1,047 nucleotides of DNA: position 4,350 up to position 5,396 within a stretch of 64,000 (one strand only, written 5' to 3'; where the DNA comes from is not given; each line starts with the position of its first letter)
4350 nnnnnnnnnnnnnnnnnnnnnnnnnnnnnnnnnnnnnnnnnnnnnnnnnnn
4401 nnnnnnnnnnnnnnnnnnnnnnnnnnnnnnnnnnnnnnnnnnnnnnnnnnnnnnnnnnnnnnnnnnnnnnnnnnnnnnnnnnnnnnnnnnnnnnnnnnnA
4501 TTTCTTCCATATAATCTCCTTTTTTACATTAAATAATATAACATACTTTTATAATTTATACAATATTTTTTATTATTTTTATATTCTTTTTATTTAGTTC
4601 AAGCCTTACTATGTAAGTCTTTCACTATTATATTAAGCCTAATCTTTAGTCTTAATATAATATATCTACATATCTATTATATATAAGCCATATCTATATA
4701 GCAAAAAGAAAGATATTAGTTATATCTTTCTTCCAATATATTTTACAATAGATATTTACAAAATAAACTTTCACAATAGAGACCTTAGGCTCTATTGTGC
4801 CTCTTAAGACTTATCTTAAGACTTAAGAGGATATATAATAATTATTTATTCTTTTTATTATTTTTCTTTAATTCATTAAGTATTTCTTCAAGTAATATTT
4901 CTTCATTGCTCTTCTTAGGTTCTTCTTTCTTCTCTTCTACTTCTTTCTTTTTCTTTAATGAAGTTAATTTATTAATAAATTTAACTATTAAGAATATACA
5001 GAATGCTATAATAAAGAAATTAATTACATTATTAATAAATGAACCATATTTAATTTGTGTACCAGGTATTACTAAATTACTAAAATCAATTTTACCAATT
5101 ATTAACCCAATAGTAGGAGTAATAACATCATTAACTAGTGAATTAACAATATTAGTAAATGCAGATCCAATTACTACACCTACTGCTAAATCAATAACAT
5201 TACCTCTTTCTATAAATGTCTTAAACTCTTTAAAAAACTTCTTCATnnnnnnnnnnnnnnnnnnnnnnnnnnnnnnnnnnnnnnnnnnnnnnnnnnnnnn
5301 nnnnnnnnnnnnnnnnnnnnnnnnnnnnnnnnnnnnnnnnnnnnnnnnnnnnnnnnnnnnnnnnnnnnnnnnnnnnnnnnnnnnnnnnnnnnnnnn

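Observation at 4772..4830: Conserved double-hairpin intergenic repeat family (5 copies), always downstream of minus-strand genes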

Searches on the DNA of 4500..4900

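Call 66: search_rna_families(source=window, start=4500, end=4900, threshold=evalue, max_evalue=10)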
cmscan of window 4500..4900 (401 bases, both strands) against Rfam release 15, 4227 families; matches with E-value up to 10: 4.
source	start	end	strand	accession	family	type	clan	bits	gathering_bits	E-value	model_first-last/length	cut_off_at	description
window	4714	4804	+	RF02428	SpF11_sRNA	Gene; sRNA;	-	20.2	54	1.2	1-95/95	no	Streptococcus sRNA SpF11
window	4767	4828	+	RF01510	2dG-I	Cis-reg; riboswitch;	CL00123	19.6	51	0.24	1-63/63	no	2dG-I riboswitch aptamer (M. florum)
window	4706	4732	-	RF03912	mir-4659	Gene; miRNA;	-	15.7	92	3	24-50/73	no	mir-4659 microRNA precursor family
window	4679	4731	+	RF01461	rli24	Gene; sRNA;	-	13.8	100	5.8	30-83/158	no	Listeria sRNA rli22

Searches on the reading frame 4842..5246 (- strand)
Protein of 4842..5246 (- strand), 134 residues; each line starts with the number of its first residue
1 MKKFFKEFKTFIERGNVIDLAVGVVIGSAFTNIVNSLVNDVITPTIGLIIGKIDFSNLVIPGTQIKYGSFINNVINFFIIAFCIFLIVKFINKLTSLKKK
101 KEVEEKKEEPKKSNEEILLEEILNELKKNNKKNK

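Call 12: search_protein_families(library=pfam, proteins=[window:4842-5246:-])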
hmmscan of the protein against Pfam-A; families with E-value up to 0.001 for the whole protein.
window:4842-5246:- (134 aa): 1 family
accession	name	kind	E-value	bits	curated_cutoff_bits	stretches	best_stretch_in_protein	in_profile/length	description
PF01741.23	MscL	-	1.1e-41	142.5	27.4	1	4-127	1-123/123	Large-conductance mechanosensitive channel, MscL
